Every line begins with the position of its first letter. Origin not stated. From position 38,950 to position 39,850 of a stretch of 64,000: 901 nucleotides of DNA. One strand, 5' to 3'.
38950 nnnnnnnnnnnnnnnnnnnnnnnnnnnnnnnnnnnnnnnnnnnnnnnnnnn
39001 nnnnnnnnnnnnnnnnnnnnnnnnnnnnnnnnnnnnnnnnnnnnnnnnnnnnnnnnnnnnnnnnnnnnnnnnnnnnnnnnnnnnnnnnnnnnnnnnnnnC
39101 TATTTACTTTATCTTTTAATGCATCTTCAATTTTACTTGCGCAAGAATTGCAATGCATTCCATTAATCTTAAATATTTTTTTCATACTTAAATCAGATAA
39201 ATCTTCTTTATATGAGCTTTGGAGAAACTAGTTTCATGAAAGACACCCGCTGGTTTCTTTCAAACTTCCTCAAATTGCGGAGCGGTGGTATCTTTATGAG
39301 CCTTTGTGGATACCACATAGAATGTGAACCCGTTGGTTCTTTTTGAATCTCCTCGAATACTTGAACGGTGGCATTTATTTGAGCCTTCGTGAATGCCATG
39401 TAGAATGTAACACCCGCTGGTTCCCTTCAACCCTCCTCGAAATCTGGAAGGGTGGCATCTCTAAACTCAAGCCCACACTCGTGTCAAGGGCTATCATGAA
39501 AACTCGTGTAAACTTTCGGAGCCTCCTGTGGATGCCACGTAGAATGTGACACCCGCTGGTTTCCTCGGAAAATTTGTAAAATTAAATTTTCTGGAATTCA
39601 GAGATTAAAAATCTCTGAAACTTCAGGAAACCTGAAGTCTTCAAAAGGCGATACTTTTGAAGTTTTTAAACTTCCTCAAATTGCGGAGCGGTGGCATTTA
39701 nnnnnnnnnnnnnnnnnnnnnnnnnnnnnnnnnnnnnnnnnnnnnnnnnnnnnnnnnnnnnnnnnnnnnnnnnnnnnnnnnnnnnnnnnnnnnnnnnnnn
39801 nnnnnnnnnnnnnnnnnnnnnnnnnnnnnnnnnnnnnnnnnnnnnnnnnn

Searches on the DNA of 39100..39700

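Call 51: search_rna_families(source=window, start=39100, end=39700, threshold=evalue, max_evalue=5, show_alignments=1)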
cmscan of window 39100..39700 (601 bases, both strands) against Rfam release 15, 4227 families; matches with E-value up to 5: 4.
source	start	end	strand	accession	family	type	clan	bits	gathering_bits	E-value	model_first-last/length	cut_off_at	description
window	39557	39672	+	RF00514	His_leader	Cis-reg; leader;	-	17.5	49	2.3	1-126/126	no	Histidine operon leader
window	39606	39652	-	RF04001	mir-7918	Gene; miRNA;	-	16.5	80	1.5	1-58/58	no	mir-7918 microRNA precursor family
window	39619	39683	-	RF04157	MIR9486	Gene; miRNA;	-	15.6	100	3.3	1-119/119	no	MIR9486 microRNA precursor family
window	39257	39295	-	RF01323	CRISPR-DR10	Gene; CRISPR;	-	15.3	39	2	1-37/37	no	CRISPR RNA direct repeat element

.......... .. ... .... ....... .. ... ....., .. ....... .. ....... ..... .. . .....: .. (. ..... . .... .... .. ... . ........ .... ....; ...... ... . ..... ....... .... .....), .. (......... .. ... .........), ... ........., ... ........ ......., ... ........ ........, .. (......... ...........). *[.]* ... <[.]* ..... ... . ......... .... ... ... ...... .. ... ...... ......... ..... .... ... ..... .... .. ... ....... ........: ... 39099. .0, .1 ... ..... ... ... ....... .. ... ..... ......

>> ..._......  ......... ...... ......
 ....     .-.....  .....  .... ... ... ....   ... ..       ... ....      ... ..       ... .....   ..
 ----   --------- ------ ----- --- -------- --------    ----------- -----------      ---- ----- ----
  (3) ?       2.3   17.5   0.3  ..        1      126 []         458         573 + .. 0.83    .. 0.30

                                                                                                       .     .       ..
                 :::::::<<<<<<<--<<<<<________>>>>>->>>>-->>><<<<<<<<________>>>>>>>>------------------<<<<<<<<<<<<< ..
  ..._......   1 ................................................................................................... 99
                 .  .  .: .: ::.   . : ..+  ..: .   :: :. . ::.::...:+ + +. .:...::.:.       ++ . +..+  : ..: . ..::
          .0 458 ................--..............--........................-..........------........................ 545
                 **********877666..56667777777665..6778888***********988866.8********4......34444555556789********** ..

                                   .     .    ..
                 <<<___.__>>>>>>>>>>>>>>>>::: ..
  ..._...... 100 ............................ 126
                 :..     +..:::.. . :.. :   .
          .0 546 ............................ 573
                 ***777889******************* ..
